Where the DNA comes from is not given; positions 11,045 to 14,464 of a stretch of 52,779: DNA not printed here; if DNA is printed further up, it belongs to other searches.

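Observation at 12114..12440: Transglutaminase-like core with Ser replacing the catalytic Cys while His and Asp are retained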

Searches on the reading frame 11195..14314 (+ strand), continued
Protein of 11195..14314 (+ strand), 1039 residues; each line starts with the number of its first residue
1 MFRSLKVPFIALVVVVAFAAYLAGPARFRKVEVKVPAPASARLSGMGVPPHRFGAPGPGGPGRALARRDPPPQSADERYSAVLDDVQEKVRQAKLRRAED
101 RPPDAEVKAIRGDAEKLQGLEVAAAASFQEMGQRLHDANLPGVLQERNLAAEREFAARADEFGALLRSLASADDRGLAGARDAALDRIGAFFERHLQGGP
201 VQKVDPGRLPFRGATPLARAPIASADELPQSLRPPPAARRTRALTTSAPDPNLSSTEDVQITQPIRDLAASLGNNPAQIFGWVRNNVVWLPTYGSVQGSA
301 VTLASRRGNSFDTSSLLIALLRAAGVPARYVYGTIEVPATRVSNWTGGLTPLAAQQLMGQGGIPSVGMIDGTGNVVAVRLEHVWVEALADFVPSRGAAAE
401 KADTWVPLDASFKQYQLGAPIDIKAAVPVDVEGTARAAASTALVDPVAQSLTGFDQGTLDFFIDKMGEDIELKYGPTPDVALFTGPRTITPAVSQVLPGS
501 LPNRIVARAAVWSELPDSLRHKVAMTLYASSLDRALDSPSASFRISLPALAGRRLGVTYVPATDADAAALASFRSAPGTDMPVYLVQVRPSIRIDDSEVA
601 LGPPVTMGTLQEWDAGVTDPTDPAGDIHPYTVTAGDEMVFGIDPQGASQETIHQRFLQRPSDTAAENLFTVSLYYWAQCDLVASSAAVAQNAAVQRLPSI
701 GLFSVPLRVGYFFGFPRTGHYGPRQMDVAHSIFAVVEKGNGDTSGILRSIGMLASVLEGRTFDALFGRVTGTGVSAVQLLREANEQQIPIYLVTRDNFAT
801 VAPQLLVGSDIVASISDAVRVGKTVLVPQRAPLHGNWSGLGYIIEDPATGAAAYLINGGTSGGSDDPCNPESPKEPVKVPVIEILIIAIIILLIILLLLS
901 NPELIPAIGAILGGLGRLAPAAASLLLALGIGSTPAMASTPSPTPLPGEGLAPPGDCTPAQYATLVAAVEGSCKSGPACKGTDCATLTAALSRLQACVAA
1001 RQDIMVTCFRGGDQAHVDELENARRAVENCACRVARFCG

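Call 17: find_encoding_contigs(protein=P0010, flank=8000, max_places=2)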
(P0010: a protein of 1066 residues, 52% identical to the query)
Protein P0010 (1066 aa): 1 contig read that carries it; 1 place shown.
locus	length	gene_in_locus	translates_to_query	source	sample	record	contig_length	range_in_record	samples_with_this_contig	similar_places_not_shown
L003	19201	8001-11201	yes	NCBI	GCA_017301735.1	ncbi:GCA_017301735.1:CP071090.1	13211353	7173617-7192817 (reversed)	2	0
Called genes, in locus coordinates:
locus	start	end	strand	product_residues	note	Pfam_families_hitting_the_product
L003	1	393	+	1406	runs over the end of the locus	-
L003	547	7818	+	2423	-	PF13620:CarboxypepD_reg, PF13715:CarbopepD_reg_2, PF13620:CarboxypepD_reg, PF13715:CarbopepD_reg_2, PF13620:CarboxypepD_reg, PF13715:CarbopepD_reg_2, PF13620:CarboxypepD_reg, PF13715:CarbopepD_reg_2, +10 more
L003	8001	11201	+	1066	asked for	PF01841:Transglut_core, PF15523:Ntox16 (weak)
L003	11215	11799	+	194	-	PF20461:DUF6714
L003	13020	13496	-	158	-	PF16571:FBP_C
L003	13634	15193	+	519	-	PF00743:FMO-like, PF01266:DAO (faint), PF07992:Pyr_redox_2, PF13450:NAD_binding_8, PF13454:NAD_binding_9 (faint), PF13738:Pyr_redox_3, PF13434:Lys_Orn_oxgnase (weak)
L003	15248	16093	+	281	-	PF00106:adh_short, PF08659:KR, PF13561:adh_short_C2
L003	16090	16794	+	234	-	PF18598:TetR_C_36, PF16925:TetR_C_13 (weak)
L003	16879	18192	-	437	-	PF00324:AA_permease, PF01490:Aa_trans (faint), PF13520:AA_permease_2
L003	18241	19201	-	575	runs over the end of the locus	PF00072:Response_reg, PF01590:GAF, PF13185:GAF_2, PF13492:GAF_3, PF00512:HisKA, PF13581:HATPase_c_2 (weak), PF02518:HATPase_c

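Call 18: find_encoding_contigs(protein=P0029, flank=8000, max_places=2)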
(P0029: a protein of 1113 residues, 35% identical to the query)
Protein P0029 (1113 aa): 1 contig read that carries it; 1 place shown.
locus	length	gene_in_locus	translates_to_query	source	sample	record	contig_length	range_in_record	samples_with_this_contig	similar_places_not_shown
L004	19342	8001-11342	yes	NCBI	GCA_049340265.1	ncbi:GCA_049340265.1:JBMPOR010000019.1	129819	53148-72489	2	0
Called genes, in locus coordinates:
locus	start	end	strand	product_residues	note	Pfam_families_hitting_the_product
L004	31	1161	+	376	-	PF00990:GGDEF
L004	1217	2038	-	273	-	PF08975:2H-phosphodiest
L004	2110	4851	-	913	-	PF07715:Plug, PF00593:TonB_dep_Rec_b-barrel, PF14905:OMP_b-brl_3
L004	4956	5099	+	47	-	-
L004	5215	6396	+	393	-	PF12802:MarR_2 (weak), PF00480:ROK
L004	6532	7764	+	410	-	PF00083:Sugar_tr (weak), PF13347:MFS_2 (faint), PF07690:MFS_1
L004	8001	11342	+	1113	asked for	PF01841:Transglut_core, PF15523:Ntox16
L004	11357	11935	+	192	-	-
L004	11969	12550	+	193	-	-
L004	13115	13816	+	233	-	-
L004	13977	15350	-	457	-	PF18559:Exop_C, PF00657:Lipase_GDSL, PF13472:Lipase_GDSL_2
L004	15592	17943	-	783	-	PF15902:Sortilin-Vps10 (faint)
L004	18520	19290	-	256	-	PF00497:SBP_bac_3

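Call 19: find_encoding_contigs(protein=P0033, flank=8000, max_places=2)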
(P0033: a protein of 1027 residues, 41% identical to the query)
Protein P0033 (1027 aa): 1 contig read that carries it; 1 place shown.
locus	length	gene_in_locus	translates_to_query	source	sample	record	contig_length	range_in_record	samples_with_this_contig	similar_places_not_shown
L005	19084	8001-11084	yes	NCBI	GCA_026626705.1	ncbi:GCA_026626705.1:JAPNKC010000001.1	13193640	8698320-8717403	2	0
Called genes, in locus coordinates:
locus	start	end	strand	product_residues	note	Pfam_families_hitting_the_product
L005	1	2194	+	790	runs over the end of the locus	-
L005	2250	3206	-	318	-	PF00126:HTH_1, PF03466:LysR_substrate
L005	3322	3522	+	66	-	-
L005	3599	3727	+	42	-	-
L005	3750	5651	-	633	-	-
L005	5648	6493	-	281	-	PF13490:zf-HC2 (faint)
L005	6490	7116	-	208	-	PF04542:Sigma70_r2, PF08281:Sigma70_r4_2, PF04545:Sigma70_r4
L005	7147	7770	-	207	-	-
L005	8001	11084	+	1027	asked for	PF01841:Transglut_core, PF19829:DUF6310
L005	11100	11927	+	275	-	PF19378:DUF5953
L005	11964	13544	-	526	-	PF13439:Glyco_transf_4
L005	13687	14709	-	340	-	PF02275:CBAH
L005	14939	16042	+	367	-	PF00023:Ank (faint), PF12796:Ank_2, PF13637:Ank_4 (faint), PF13857:Ank_5 (faint), PF13606:Ank_3 (faint)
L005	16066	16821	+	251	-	-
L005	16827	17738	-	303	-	PF00561:Abhydrolase_1, PF00975:Thioesterase (weak), PF12146:Hydrolase_4, PF12697:Abhydrolase_6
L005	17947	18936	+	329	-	PF20030:bpMoxR, PF00004:AAA (weak), PF07726:AAA_3, PF07728:AAA_5, PF17863:AAA_lid_2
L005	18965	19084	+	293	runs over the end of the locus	PF01882:DUF58, PF13519:VWA_2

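Call 20: find_encoding_contigs(protein=P0067, flank=8000, max_places=2)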
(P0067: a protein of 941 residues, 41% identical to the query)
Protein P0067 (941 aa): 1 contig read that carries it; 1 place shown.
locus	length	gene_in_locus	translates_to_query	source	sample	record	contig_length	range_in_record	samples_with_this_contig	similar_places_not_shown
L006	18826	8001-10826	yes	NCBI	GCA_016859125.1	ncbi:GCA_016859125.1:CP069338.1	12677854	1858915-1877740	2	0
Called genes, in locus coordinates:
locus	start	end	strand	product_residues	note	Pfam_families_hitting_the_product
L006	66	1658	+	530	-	PF00999:Na_H_Exchanger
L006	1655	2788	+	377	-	PF02254:TrkA_N, PF03807:F420_oxidored (faint), PF02080:TrkA_C (weak), PF00027:cNMP_binding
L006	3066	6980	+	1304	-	PF13243:SQHop_cyclase_C (faint), PF13249:SQHop_cyclase_N (faint), PF13948:DUF4215 (faint), PF11617:Cu-binding_MopE (weak)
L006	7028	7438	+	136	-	PF15523:Ntox16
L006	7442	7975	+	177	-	PF20461:DUF6714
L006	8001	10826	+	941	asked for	PF01841:Transglut_core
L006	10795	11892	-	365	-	PF05175:MTS, PF03602:Cons_hypoth95 (weak), PF06325:PrmA, PF13649:Methyltransf_25, PF13847:Methyltransf_31, PF08241:Methyltransf_11 (weak), PF08242:Methyltransf_12 (faint), PF01170:UPF0020 (weak)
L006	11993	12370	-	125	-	PF02148:zf-UBP (weak)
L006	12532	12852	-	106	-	PF00999:Na_H_Exchanger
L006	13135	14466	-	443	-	-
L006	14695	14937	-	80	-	-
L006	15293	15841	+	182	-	-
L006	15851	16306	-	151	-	-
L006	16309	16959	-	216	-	PF13490:zf-HC2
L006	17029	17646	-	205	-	PF07638:Sigma70_ECF, PF04542:Sigma70_r2, PF08281:Sigma70_r4_2, PF04545:Sigma70_r4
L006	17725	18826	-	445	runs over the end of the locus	-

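Call 24: search_solved_structures(query=A1, max_evalue=1, show_alignments=5)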
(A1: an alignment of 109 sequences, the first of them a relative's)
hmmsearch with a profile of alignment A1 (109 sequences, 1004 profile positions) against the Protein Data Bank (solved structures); distinct sequences matched with E-value up to 1: 4.
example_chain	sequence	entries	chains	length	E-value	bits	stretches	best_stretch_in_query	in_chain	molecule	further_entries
3isr_A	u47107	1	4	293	3.7e-05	25.6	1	269-325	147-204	Transglutaminase-like enzymes, putative cysteine protease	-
5gmk_F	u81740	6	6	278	0.43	12.1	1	50-161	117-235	Protein CWC16 | Pre-mRNA-splicing factor CWC16 | Splicing factor YJU2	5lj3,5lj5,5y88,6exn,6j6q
8bvp_A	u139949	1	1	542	0.53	11.8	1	53-145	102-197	Restriction endonuclease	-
6y07_A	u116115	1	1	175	0.79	11.2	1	52-162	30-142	sohair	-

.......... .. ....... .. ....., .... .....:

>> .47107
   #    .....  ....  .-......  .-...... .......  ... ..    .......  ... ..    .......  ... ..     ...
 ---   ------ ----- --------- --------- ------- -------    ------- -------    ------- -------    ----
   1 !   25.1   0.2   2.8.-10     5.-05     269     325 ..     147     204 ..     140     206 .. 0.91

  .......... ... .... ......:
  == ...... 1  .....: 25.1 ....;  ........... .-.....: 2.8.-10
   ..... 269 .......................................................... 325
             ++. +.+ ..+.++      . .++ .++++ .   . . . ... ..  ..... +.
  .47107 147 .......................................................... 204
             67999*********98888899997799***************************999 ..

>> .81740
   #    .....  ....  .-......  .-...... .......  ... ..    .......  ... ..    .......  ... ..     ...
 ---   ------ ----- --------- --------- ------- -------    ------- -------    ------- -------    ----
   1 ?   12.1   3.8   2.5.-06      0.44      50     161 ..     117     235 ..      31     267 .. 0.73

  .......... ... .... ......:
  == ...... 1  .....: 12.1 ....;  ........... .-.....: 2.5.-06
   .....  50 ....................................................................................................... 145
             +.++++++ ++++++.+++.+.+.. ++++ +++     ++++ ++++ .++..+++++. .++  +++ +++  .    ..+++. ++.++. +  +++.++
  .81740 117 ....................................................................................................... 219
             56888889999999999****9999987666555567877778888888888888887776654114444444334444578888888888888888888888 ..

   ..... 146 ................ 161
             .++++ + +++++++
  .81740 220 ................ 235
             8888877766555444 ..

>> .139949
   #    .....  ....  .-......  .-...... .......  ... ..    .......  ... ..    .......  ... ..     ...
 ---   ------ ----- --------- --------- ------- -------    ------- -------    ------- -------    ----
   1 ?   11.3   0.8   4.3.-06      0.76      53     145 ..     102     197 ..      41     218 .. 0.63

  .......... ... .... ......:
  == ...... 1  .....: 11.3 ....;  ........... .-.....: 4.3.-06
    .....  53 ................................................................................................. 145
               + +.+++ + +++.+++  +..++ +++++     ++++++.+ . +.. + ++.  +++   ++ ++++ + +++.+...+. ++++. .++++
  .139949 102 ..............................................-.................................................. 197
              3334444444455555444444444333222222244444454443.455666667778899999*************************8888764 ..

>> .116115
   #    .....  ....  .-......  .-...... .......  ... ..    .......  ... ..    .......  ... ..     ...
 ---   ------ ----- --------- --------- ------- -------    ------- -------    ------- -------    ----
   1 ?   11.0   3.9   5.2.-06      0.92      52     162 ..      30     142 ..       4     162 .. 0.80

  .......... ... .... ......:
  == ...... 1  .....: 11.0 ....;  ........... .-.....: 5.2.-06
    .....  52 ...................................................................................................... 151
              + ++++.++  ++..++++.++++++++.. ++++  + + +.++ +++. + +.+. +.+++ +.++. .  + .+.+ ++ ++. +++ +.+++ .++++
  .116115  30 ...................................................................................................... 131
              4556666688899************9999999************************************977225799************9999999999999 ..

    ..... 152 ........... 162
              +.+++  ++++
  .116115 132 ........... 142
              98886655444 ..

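Call 28: find_encoding_contigs(protein=P0028, flank=8000, max_places=2)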
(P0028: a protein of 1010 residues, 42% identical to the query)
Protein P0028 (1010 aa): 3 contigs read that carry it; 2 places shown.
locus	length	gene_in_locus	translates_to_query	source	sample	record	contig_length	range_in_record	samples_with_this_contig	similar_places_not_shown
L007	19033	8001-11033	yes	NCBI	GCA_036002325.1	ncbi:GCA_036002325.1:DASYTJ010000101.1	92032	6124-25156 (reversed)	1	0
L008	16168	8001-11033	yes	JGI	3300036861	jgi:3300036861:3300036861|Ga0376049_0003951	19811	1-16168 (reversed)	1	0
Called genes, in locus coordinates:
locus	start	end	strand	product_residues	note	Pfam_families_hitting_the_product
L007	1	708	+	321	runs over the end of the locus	PF08240:ADH_N, PF00107:ADH_zinc_N, PF13602:ADH_zinc_N_2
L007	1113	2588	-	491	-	PF01546:Peptidase_M20, PF07687:M20_dimer (weak)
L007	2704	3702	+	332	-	PF02423:OCD_Mu_crystall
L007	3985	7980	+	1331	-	PF17517:IgGFc_binding, PF11617:Cu-binding_MopE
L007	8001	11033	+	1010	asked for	PF01841:Transglut_core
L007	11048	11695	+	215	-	-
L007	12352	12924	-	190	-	PF13560:HTH_31 (weak), PF01381:HTH_3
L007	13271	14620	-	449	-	PF13176:TPR_7 (faint)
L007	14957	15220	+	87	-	-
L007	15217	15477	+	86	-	-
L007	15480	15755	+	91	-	-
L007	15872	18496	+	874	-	PF00801:PKD, PF18911:PKD_4, PF18911:PKD_4, PF17803:Cadherin_4, PF17892:Cadherin_5, PF17963:Big_9, PF17803:Cadherin_4, PF17892:Cadherin_5, +7 more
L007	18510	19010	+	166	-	-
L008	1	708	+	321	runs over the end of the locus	PF08240:ADH_N, PF00107:ADH_zinc_N, PF13602:ADH_zinc_N_2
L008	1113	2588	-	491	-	PF01546:Peptidase_M20, PF07687:M20_dimer (weak)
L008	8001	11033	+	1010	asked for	PF01841:Transglut_core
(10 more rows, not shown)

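Call 29: find_encoding_contigs(protein=P0031, flank=8000, max_places=2)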
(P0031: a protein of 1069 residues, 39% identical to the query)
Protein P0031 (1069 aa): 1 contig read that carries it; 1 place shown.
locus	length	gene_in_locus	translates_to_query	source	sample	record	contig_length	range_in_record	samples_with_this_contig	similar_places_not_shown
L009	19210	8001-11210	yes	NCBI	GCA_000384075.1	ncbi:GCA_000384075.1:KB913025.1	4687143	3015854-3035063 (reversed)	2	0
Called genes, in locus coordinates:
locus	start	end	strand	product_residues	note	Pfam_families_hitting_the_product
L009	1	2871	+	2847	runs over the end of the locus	PF00432:Prenyltrans, PF13243:SQHop_cyclase_C, PF13620:CarboxypepD_reg, PF13620:CarboxypepD_reg, PF13715:CarbopepD_reg_2, PF13620:CarboxypepD_reg, PF13715:CarbopepD_reg_2, PF13620:CarboxypepD_reg, +12 more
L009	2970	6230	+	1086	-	PF01841:Transglut_core, PF19829:DUF6310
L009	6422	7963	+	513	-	PF19378:DUF5953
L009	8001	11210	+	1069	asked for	PF01841:Transglut_core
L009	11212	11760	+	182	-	-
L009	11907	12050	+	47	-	-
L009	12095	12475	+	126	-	PF01527:HTH_Tnp_1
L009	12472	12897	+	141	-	PF13276:HTH_21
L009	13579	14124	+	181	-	-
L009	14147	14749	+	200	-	-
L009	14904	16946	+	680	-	-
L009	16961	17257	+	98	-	-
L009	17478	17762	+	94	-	-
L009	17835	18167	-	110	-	PF11867:T1RH-like_C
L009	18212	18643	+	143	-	PF13384:HTH_23 (weak), PF13518:HTH_28, PF13551:HTH_29, PF13565:HTH_32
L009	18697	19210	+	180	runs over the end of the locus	-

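Call 30: find_encoding_contigs(protein=P0091, flank=8000, max_places=2)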
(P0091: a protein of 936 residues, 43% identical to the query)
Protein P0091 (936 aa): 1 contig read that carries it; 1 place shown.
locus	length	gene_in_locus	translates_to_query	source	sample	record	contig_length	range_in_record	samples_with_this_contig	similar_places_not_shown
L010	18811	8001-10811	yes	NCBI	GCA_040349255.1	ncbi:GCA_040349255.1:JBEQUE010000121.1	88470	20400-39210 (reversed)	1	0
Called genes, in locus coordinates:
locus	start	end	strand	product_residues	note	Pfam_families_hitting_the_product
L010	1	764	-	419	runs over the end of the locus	PF05147:LANC_like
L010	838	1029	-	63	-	-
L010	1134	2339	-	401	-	PF07690:MFS_1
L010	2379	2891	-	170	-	-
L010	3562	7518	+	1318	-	PF13243:SQHop_cyclase_C (faint), PF17517:IgGFc_binding, PF11617:Cu-binding_MopE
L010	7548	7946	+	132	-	PF15523:Ntox16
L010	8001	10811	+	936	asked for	PF01841:Transglut_core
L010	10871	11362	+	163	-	PF13606:Ank_3 (faint), PF12796:Ank_2, PF13637:Ank_4, PF13857:Ank_5 (weak), PF00023:Ank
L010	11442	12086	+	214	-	-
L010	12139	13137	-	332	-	-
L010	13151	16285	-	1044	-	PF13424:TPR_12 (weak), PF12770:CHAT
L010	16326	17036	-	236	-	PF08308:PEGA (weak)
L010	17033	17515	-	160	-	-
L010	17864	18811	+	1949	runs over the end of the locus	PF03534:SpvB, PF05593:RHS_repeat (faint), PF12256:TcdB_toxin_midN (weak), PF25023:TEN_YD-shell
